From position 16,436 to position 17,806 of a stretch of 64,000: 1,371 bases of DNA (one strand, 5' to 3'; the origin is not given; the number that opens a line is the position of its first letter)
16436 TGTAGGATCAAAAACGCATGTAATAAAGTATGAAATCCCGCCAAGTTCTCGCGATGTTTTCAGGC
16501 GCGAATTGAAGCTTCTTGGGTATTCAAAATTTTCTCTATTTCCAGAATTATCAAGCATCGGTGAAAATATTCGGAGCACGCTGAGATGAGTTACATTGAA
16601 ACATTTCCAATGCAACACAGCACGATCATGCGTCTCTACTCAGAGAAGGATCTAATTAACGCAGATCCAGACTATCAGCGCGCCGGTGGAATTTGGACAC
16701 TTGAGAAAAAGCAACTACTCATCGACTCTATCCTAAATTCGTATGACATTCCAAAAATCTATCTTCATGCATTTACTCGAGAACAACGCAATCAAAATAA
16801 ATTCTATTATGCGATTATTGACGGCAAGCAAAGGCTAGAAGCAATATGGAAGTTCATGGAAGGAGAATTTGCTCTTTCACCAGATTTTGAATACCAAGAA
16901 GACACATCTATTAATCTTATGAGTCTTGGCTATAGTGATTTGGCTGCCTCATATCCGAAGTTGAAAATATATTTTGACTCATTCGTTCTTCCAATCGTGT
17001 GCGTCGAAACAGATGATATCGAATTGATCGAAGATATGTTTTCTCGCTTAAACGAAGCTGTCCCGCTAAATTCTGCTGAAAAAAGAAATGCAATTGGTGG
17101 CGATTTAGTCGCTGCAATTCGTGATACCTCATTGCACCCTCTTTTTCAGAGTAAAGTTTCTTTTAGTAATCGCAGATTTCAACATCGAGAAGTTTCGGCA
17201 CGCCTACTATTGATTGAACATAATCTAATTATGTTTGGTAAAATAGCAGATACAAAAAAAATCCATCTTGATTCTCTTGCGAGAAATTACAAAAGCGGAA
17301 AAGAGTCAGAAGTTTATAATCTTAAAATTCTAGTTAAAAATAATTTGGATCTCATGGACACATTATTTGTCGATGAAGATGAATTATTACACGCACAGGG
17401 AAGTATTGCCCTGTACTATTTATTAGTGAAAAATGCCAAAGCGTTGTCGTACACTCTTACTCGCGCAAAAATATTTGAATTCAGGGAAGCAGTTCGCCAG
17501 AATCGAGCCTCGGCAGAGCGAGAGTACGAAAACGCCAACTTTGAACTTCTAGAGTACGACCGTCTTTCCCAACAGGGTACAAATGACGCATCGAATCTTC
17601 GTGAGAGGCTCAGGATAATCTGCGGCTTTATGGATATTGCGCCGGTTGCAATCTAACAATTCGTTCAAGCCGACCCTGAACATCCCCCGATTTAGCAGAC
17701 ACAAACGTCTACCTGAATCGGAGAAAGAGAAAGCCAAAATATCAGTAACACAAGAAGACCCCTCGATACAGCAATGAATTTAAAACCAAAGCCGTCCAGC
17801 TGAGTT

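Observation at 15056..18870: Low-GC island carrying an FRG-domain protein translationally coupled to a nuclease-less DUF262 protein: candidate undescribed defence-like system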

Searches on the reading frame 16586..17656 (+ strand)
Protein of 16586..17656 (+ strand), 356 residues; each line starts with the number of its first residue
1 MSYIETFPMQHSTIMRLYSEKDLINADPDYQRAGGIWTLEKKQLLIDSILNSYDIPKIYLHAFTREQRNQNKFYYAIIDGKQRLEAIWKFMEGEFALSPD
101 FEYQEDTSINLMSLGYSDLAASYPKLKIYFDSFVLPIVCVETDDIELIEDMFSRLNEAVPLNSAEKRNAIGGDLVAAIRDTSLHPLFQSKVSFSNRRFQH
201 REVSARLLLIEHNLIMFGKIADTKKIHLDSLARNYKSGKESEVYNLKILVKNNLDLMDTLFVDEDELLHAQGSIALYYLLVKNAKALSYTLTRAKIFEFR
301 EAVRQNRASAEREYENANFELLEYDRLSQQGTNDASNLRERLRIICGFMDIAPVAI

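Call 3: search_protein_families(library=pfam, proteins=[window:16586-17656:+], max_evalue=0.01)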
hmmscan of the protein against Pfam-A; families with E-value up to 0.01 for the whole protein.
window:16586-17656:+ (356 aa): 1 family
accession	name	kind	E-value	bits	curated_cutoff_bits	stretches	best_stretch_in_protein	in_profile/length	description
PF03235.19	GmrSD_N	-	1.4e-16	61.6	33.2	1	25-169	12-196/199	GmrSD restriction endonuclease, N-terminal domain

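Call 4: search_protein_families(library=padloc, proteins=[window:16586-17656:+], max_evalue=0.1)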
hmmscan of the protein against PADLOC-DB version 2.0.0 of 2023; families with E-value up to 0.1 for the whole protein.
window:16586-17656:+ (356 aa): 3 families
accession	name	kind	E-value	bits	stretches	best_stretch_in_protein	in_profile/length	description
PDLC03877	NsnA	-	5.6e-26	89.7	1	4-345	46-375/385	-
PDLC04027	PD-T4-2_A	-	2.2e-14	51.3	1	14-299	43-325/363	-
PDLC02698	Orf5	-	0.00039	17.3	1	15-91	11-86/573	Orf5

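Call 10: find_homologous_proteins(query=window:16586-17656:+)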
Query window:16586-17656:+ (356 aa): 3014 proteins with E <= 0.001 among 4955 candidates; the best 120 are listed.
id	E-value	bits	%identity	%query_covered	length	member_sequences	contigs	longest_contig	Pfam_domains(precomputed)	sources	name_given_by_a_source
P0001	4.4e-231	784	100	100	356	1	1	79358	PF03235.20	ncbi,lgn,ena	-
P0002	4.8e-190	649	83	100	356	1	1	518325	PF03235.20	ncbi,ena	-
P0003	8.2e-174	595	76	100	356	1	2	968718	PF03235.20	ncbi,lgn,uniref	ncbi:DUF262 domain-containing protein [Alcaligenes faecalis]|uniref:DUF262 domain-containing protein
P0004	4.3e-154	531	68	100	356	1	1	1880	PF03235.20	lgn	-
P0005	2.0e-150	519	65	100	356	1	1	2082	PF03235.20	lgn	-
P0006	7.7e-150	517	66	100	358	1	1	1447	PF03235.20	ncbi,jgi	jgi:hypothetical protein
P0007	2.9e-149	515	65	100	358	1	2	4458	PF03235.20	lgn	-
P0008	3.3e-149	515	66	100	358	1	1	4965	PF03235.20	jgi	jgi:Protein of unknown function DUF262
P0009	5.3e-149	514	66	100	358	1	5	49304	PF03235.20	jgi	jgi:hypothetical protein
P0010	6.2e-149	514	65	100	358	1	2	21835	PF03235.20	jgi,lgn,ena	-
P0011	1.7e-148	512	65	100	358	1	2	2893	PF03235.20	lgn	-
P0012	9.6e-148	510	64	100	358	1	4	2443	PF03235.20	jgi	jgi:hypothetical protein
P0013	1.3e-147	509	65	99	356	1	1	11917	PF03235.20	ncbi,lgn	-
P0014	1.4e-147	509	64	100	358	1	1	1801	PF03235.20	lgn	-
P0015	1.9e-147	509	65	100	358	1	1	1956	PF03235.20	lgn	-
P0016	4.6e-147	508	65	100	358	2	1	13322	PF03235.20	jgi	-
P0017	4.8e-147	507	65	100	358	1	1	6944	PF03235.20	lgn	-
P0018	7.9e-147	507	65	100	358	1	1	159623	PF03235.20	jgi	-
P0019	8.2e-147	507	65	100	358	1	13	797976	PF03235.20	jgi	jgi:hypothetical protein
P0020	9.0e-147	507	65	100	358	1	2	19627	PF03235.20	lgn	-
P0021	1.1e-146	506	62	100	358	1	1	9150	PF03235.20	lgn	-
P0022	1.2e-146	506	64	100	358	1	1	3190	PF03235.20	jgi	jgi:hypothetical protein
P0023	1.2e-146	506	63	100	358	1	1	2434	PF03235.20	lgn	-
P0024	1.9e-146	506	65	100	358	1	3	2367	PF03235.20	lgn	-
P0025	2.5e-146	505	64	100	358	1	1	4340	PF03235.20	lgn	-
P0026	2.6e-146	505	64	100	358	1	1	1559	PF03235.20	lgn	-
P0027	3.3e-146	505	65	100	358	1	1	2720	PF03235.20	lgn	-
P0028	4.3e-146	504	63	100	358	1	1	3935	PF03235.20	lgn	-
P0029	5.5e-146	504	64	100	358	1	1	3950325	PF03235.20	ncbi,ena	-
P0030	5.8e-146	504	64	100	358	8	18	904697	PF03235.20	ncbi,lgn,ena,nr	ncbi:MAG: DUF262 domain-containing protein [Betaproteobacteria bacterium]|nr:DUF262 domain-containin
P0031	7.1e-146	504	64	100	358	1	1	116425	PF03235.20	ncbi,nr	ncbi:MAG: DUF262 domain-containing protein [Stagnimonas sp.]|nr:DUF262 domain-containing protein [St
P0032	8.6e-146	503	64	100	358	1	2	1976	PF03235.20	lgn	-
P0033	1.4e-145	503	64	100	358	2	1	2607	PF03235.20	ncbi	-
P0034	1.5e-145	503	63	100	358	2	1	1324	PF03235.20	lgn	-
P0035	3.9e-145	501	63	100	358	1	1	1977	PF03235.20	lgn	-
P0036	7.1e-145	500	63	100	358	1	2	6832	PF03235.20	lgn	-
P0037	7.4e-145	500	64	100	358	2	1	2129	PF03235.20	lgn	-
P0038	8.4e-145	500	64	100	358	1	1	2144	PF03235.20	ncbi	-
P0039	9.7e-145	500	64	100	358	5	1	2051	PF03235.20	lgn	-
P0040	1.6e-144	499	64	100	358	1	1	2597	PF03235.20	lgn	-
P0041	1.8e-144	499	63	100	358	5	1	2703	PF03235.20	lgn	-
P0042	2.4e-144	499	63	100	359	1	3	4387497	PF03235.20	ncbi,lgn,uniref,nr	ncbi:DUF262 domain-containing protein [Rhodoferax sediminis]|uniref:DUF262 domain-containing protein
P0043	2.6e-144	499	63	100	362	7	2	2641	PF03235.20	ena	-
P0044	2.8e-144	498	64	100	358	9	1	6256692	PF03235.20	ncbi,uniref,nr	ncbi:hypothetical protein I1A_003914 [Pseudomonas fluorescens R124]|uniref:GmrSD restriction endonuc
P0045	5.9e-144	497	63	100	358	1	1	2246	PF03235.20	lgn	-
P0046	6.1e-144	497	66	100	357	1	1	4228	PF03235.20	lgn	-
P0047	6.9e-144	497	64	100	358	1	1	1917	PF03235.20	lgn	-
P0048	7.0e-144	497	64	99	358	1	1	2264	PF03235.20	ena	-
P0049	1.2e-143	496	64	100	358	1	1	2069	PF03235.20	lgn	-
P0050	1.4e-143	496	64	100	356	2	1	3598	PF03235.20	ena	-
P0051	1.5e-143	496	64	100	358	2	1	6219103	PF03235.20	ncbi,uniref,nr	ncbi:DUF262 domain-containing protein [Pseudomonas corrugata]|uniref:DUF262 domain-containing protei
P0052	3.9e-143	495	63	100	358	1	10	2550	PF03235.20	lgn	-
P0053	5.7e-143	494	63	100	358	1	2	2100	PF03235.20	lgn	-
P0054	6.1e-143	494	63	100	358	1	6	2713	PF03235.20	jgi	jgi:hypothetical protein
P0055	1.1e-142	493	63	100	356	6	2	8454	PF03235.20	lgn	-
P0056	1.6e-142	493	64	99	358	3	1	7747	PF03235.20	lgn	-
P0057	1.6e-142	493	64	100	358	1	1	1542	PF03235.20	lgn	-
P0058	2.0e-142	492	63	100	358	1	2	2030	PF03235.20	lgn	-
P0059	2.1e-142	492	62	100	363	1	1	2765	PF03235.20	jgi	-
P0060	3.9e-142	491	63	100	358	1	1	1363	PF03235.20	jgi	jgi:hypothetical protein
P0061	5.5e-142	491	63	100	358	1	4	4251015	PF03235.20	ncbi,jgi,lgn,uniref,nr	ncbi:DUF262 domain-containing protein [Methyloversatilis discipulorum]|uniref:DUF262 domain-containi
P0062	6.4e-142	491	62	100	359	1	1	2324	PF03235.20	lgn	-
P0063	7.3e-142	490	63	100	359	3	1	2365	PF03235.20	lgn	-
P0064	1.3e-141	490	61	99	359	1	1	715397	PF03235.20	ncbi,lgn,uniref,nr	ncbi:MAG: DUF262 domain-containing protein [Polaromonas sp.]|uniref:DUF262 domain-containing protein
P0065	1.5e-141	489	64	100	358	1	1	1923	PF03235.20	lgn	-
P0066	2.6e-141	489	61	100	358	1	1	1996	PF03235.20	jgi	jgi:hypothetical protein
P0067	2.8e-141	489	62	100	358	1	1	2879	PF03235.20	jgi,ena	-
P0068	4.4e-141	488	62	100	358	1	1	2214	PF03235.20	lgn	-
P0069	3.3e-140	485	63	97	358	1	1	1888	PF03235.20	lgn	-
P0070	4.2e-140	485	62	99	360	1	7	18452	PF03235.20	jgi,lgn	-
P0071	7.0e-140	484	63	97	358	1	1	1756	PF03235.20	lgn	-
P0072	1.3e-139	483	62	100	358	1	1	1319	PF03235.20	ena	-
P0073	1.4e-138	480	62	100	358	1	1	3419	PF03235.20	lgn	-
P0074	3.7e-138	478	63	98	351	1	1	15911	PF03235.20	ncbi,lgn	-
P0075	5.2e-137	474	63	96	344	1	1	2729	PF03235.20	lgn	-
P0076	1.9e-136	473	61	98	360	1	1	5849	PF03235.20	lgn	-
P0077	3.9e-136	472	61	100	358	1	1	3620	PF03235.20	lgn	-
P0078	1.2e-135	470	59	100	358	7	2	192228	PF03235.20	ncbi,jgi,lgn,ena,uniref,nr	ncbi:DUF262 domain-containing protein [Pseudomonas sp. B7]|uniref:DUF262 domain-containing protein n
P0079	1.3e-135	470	60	99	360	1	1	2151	PF03235.20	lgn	-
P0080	1.9e-135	469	60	100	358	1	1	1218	PF03235.20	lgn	-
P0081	4.3e-134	465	62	97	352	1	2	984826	PF03235.20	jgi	jgi:hypothetical protein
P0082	1.1e-133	464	60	99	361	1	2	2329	PF03235.20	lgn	-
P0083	1.1e-133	464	61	97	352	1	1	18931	PF03235.20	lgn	-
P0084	1.6e-133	463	62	99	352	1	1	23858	PF03235.20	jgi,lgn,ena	-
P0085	1.9e-133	463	62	97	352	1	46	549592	PF03235.20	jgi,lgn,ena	jgi:hypothetical protein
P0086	4.6e-133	462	62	97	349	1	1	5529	PF03235.20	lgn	-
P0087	5.0e-133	461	61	98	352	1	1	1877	PF03235.20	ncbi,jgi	jgi:hypothetical protein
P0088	2.7e-132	459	59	99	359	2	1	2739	PF03235.20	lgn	-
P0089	4.5e-132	458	61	98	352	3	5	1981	PF03235.20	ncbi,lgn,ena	-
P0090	1.2e-131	457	61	97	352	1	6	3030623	PF03235.20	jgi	jgi:hypothetical protein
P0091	1.7e-131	456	60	98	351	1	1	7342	PF03235.20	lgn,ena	-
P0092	2.3e-131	456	59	100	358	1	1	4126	PF03235.20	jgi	jgi:hypothetical protein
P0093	2.4e-131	456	60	99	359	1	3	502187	PF03235.20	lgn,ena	-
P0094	2.9e-131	456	61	97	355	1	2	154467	PF03235.20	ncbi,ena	-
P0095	5.2e-131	455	60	97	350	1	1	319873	PF03235.20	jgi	jgi:hypothetical protein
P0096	7.9e-131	454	60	97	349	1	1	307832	PF03235.20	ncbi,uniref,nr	ncbi:DUF262 domain-containing protein [Mucilaginibacter hurinus]|uniref:DUF262 domain-containing pro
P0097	9.2e-131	454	57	100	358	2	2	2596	PF03235.20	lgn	-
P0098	1.1e-130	454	59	99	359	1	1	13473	PF03235.20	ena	-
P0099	1.2e-130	454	60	97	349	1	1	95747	PF03235.20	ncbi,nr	nr:DUF262 domain-containing protein [Mucilaginibacter sp. L294]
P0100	1.6e-130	453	60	98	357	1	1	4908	PF03235.20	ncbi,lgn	-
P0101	1.6e-130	453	58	99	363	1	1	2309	PF03235.20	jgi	jgi:hypothetical protein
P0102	2.2e-130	453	60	98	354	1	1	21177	PF03235.20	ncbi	-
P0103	3.1e-130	452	58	100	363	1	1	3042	PF03235.20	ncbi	-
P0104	3.6e-130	452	58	100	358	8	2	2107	PF03235.20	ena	-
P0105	5.5e-130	451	61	97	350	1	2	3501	PF03235.20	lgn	-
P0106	5.8e-130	451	61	97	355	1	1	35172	PF03235.20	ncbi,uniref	ncbi:DUF262 domain-containing protein [Paraglaciecola sp.]|uniref:DUF262 domain-containing protein n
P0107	8.8e-130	451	58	100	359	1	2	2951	PF03235.20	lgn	-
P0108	9.9e-130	451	58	99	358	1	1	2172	PF03235.20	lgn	-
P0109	1.3e-129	450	58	97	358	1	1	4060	PF03235.20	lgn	-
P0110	1.4e-129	450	60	98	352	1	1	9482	PF03235.20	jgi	-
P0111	1.4e-129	450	59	98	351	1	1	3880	PF03235.20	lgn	-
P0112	3.1e-129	449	59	97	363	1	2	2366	PF03235.20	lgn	-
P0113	3.5e-129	449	62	97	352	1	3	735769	PF03235.20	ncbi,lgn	-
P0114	3.9e-129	449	58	99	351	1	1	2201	PF03235.20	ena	-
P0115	5.6e-129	448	59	99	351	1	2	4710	PF03235.20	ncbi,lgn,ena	-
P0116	6.1e-129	448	58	99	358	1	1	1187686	PF03235.20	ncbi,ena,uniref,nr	ncbi:DUF262 domain-containing protein [Marispirochaeta sp.]|uniref:DUF262 domain-containing protein 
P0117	6.7e-129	448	60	97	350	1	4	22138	PF03235.20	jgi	jgi:hypothetical protein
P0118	7.0e-129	448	59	98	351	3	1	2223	PF03235.20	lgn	-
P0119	1.4e-128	447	58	99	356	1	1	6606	PF03235.20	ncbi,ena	-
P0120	1.8e-128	446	57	100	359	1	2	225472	PF03235.20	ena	-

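Call 11: find_encoding_contigs(protein=P0001, flank=10000, max_places=3)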
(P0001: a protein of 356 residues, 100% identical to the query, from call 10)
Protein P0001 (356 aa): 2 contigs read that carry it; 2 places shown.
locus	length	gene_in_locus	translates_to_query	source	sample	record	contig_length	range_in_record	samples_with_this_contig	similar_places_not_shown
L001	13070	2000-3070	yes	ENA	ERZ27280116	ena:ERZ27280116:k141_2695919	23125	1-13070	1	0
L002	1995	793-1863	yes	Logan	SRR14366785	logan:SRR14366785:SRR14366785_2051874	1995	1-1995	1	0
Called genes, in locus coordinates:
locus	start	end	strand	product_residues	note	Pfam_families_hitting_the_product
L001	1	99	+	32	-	?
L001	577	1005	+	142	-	-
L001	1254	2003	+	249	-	PF08867:FRG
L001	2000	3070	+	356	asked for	PF03235:GmrSD_N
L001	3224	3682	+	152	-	PF01527:HTH_Tnp_1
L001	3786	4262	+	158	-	PF00665:rve, PF13683:rve_3, PF13333:rve_2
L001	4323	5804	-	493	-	PF02934:GatB_N, PF02637:GatB_Yqey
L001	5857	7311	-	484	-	PF01425:Amidase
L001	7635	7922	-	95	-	PF02686:GatC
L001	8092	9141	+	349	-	PF06723:MreB_Mbl, PF00022:Actin (weak), PF11104:PilM_2 (faint), PF00012:HSP70, PF14450:FtsA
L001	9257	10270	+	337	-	PF04085:MreC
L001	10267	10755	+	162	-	PF04093:MreD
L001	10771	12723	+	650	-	PF03717:PBP_dimer, PF00905:Transpeptidase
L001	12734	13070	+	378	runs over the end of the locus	PF01098:FTSW_RODA_SPOVE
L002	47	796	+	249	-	PF08867:FRG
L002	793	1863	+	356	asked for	PF03235:GmrSD_N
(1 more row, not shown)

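Call 12: find_encoding_contigs(protein=P0002, flank=8000, max_places=3)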
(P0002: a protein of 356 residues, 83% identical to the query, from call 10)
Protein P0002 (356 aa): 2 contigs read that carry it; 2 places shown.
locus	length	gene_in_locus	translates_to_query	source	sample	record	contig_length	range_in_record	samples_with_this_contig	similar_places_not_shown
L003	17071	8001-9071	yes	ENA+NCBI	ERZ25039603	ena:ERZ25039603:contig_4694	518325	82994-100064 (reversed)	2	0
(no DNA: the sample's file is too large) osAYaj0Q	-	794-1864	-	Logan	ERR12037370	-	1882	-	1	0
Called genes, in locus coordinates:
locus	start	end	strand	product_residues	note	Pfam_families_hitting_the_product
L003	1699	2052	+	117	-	-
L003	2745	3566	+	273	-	-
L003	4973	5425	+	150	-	PF14081:DUF4262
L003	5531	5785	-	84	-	PF06769:YoeB_toxin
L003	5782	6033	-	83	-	PF02604:PhdYeFM_antitox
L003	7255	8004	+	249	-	PF08867:FRG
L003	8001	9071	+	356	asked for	PF03235:GmrSD_N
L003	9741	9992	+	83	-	-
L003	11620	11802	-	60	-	-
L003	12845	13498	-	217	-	PF00665:rve, PF13333:rve_2 (weak)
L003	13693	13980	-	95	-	PF01527:HTH_Tnp_1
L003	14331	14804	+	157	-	PF13211:DUF4019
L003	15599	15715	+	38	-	-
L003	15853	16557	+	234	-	-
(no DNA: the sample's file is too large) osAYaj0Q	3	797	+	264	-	?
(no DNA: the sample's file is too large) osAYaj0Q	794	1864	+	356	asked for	PF03235:GmrSD_N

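Call 13: find_encoding_contigs(protein=P0003, flank=8000, max_places=3)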
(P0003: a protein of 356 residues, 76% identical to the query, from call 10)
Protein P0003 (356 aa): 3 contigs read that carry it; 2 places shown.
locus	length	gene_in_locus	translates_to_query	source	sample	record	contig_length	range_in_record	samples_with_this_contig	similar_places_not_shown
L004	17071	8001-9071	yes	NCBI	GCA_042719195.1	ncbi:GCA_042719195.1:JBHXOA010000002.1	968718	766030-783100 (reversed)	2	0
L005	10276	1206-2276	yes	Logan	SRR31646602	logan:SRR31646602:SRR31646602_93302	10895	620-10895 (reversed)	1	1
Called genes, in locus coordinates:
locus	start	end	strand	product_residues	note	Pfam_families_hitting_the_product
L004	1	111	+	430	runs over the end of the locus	PF06808:DctM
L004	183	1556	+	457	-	PF01425:Amidase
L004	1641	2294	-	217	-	PF00392:GntR, PF07729:FCD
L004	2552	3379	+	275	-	PF02540:NAD_synthase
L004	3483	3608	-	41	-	-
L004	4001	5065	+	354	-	PF01594:AI-2E_transport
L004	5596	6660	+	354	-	PF00589:Phage_integrase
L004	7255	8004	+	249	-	PF08867:FRG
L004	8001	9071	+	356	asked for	PF03235:GmrSD_N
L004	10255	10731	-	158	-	PF03852:Vsr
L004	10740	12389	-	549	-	PF09823:DUF2357, PF04411:PDDEXK_7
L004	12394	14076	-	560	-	-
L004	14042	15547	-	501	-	PF00145:DNA_methylase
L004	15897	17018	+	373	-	-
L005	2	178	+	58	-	?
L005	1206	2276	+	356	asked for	PF03235:GmrSD_N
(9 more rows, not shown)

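Call 15: find_related_loci(query=A1, collection=genome_contigs, flank=6000)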
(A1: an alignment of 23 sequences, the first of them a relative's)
Query A1 (356 aa) in genome_contigs; peptide patterns used: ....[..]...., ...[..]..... (x = any residue, [..] = any of these).
309 stretches matched a pattern; 223 encode a relative of the query (tblastn E <= 1e-3); the best 80 are kept; 80 distinct loci.
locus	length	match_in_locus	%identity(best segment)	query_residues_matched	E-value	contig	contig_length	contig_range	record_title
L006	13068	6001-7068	83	1-356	0e+0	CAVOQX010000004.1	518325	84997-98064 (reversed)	MAG: uncultured Gammaproteobacteria bacterium isolate MFD09964.bin.1.258 genome assembly, contig: contig_4694, whole gen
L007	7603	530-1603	64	1-356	2e-156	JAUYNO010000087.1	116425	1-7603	MAG: Stagnimonas sp. isolate C4_concoct.bin.104_sub C4_k141_525834, whole genome shotgun sequence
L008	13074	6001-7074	64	1-356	1e-155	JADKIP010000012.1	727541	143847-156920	MAG: Candidatus Dechloromonas phosphorivorans isolate Skiv_18-Q3-R9-52_MAXAC.078_sub tig00287238-10-7280100, whole genom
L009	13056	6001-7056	64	1-350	3e-155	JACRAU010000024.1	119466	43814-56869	MAG: Betaproteobacteria bacterium isolate NC_groundwater_1602_Pr3_B-0.1um_64_42 SR-2_scaffold_141_3097137, whole genome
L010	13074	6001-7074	63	1-356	5e-155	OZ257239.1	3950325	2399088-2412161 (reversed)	MAG: Lysobacterales bacterium isolate b2699e1f-069b-4513-b9ab-960a63940dd7 genome assembly, chromosome: 1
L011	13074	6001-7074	64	1-356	2e-151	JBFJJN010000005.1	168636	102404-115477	MAG: Methylophilaceae bacterium isolate Mix_sand17.2022.03.D.24 k141_3590119_length_168636_cov_13.0917, whole genome sho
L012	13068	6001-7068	61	1-354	3e-151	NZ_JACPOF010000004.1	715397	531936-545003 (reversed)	MAG: Polaromonas sp. isolate NC_groundwater_594_Pr5_B-0.1um_59_23 alan_book_18_scaffold_73269, whole genome shotgun sequ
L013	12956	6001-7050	63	1-350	9e-148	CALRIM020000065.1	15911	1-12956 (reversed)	MAG: Rhizobium sp. Q54 isolate JJ-ACAR75-448-1-mx-bin489 genome assembly, contig: JJ-MOC9-23-C282, whole genome shotgun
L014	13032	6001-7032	61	1-345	2e-140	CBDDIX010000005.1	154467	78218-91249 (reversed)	MAG: Sediminibacterium sp. isolate 88c32828-438c-4402-9610-0bf4f82d8354 genome assembly, contig: contig_5, whole genome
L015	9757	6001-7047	60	1-349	3e-139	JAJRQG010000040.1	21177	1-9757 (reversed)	MAG: Gammaproteobacteria bacterium isolate Dive100_bin10.39 k141_269430, whole genome shotgun sequence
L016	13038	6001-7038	60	1-346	4e-139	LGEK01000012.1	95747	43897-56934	Mucilaginibacter sp. L294 contig_7, whole genome shotgun sequence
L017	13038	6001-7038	60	1-346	3e-139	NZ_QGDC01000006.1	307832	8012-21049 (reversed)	Mucilaginibacter hurinus strain ZR32 contig_6_, whole genome shotgun sequence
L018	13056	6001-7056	59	1-352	5e-138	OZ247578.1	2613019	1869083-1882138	MAG: uncultured Polaribacter sp. isolate 1a0cd118-56bb-4dac-8ac2-425798a2b3c3 genome assembly, chromosome: 1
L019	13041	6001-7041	60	1-345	5e-138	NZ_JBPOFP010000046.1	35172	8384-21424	MAG: Paraglaciecola sp. isolate MAG_36 MAG_36_46, whole genome shotgun sequence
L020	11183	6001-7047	59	1-349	6e-137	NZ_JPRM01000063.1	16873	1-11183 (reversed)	Flavobacterium hydatis strain DSM 2063 contig063, whole genome shotgun sequence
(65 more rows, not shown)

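Call 41: predict_structure(alignment_id=A1)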
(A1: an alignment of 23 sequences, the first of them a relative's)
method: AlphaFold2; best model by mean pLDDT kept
length: 356 residues; sequences in the alignment: 23
mean_pLDDT: 64.5   pTM: 0.52
mean pLDDT of the five models: 64.5, 63.6, 61.2, 59.4, 59.4
residues with pLDDT >= 90: 77; 70-90: 89; 50-70: 65; < 50: 125
segments of 3 or more residues with pLDDT < 50: 1-68, 71-85, 129-170
pLDDT, mean of each block of 10 residues (from residue 1): 25 36 39 35 33 29 44 43 50 61 62 68 58 31 38 34 35 78 92 74 86 83 66 73 92 95 89 89 89 93 93 89 84 75 92 69
secondary structure, 60 per line:
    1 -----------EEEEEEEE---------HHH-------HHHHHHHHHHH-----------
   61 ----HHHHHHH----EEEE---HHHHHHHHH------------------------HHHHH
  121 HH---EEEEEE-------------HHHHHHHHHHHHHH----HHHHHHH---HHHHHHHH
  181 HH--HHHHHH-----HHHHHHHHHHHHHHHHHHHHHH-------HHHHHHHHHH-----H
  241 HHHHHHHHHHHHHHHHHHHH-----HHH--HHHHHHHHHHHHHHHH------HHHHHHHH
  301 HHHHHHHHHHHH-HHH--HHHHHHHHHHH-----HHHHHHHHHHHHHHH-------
elements in order: E12-19 H39-49 H65-71 E76-79 H83-91 H116-122 E126-131 H145-158 H163-169 H173-182 H185-190 H196-217 H225-234 H240-260 H271-286 H293-312 H319-329 H335-349

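Call 43: search_protein_families(library=padloc, alignment_id=A3, max_evalue=0.00001)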
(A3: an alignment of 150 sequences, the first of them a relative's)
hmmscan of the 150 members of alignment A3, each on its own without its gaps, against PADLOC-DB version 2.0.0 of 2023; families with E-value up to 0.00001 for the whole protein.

A. member 1, L004:5191-5424:- (77 aa): 0 families

B. families by the number of members that match (of 150 scanned): 150 families (the first 25 are shown)
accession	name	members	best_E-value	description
PDLC03397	Vsr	3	3.7e-40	Type II nicking endonuclease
PDLC04135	mad3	3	2.2e-28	mads_3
PDLC04134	mad2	3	1.5e-24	mads_2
PDLC03234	MTase_II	2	1.6e-78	Type II methyltransferase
PDLC03326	MTase_II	2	3.4e-78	Type II methyltransferase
PDLC03378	MTase_II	2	3.6e-78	Type II methyltransferase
PDLC02648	DrmMII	2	8.3e-74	DrmMII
PDLC02656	DrmMII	2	2.9e-63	DrmMII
PDLC00033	DruM2|DruM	2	5.4e-63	DNA cytosine methylase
PDLC02649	DrmMII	2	6.9e-62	DrmMII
PDLC03272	MTase_II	2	3.4e-60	Type II methyltransferase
PDLC00026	DruM2|DruM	2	1.1e-57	DNA cytosine methylase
PDLC03237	MTase_II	2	6.1e-56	Type II methyltransferase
PDLC03232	MTase_II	2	2.6e-55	Type II methyltransferase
PDLC00027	DruM2|DruM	2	6.2e-48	DNA cytosine methylase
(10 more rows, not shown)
